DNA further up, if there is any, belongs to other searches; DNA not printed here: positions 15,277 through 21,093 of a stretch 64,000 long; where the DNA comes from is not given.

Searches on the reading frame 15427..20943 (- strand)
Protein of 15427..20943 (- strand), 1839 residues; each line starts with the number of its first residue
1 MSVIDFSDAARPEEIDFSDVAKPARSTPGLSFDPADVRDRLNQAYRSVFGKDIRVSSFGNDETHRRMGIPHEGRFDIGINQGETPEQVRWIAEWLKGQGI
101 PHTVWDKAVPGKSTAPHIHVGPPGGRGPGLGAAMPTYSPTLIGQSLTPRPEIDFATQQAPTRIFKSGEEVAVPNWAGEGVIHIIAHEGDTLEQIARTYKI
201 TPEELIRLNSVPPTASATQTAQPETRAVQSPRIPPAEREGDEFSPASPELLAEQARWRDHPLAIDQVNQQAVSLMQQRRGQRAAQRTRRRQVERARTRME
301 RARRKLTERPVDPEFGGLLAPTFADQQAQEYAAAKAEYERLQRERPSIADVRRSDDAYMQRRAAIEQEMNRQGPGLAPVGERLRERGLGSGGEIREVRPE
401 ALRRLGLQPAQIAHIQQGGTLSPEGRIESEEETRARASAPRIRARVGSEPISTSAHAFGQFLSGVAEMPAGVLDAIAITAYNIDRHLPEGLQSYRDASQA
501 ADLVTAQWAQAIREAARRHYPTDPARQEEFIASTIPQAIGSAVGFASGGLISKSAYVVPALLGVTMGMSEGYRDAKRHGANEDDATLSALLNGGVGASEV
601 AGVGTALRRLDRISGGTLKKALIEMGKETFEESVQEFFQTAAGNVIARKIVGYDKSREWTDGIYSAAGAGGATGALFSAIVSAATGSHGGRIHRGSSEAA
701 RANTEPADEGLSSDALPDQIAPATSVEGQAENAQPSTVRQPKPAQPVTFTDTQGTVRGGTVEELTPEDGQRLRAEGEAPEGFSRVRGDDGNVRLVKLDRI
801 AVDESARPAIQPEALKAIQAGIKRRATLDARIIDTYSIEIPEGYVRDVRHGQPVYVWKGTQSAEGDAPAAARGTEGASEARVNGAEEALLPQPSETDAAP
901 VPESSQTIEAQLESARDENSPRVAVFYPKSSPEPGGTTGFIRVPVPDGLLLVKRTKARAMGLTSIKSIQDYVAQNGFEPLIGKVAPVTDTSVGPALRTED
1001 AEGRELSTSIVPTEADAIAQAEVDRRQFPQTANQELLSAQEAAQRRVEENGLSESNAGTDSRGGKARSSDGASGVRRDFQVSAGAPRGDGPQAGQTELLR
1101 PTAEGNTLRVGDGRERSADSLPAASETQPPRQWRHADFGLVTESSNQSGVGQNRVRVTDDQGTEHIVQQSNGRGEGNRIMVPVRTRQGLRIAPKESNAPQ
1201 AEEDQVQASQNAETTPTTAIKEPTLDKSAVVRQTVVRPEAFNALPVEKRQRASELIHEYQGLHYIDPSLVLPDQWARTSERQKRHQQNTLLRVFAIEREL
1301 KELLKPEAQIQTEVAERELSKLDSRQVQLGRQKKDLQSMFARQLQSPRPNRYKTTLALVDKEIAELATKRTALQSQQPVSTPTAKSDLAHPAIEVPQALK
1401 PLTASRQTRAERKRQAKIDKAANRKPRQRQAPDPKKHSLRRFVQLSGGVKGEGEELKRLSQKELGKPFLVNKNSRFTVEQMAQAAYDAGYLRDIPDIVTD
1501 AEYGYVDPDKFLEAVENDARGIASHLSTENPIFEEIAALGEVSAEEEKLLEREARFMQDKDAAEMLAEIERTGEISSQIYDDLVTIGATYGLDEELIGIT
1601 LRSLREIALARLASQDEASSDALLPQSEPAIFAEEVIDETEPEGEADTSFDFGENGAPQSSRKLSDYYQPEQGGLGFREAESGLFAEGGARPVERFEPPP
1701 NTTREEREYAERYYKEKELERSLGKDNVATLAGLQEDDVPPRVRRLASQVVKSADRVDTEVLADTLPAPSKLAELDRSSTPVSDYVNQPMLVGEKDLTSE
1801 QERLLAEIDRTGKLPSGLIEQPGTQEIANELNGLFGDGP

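Call 36: search_protein_families(library=pfam, proteins=[window:15427-20943:-], max_evalue=1)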
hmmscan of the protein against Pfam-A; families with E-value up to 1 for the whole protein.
window:15427-20943:- (1839 aa): 2 families
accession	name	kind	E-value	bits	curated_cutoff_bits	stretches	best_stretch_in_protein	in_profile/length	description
PF01476.26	LysM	-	6e-05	23.4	20.9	1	187-211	5-29/43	LysM domain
PF02413.22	Caudo_TAP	-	0.93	10.1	22.1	0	1003-1043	49-90/131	Caudovirales tail fibre assembly protein, lambda gpK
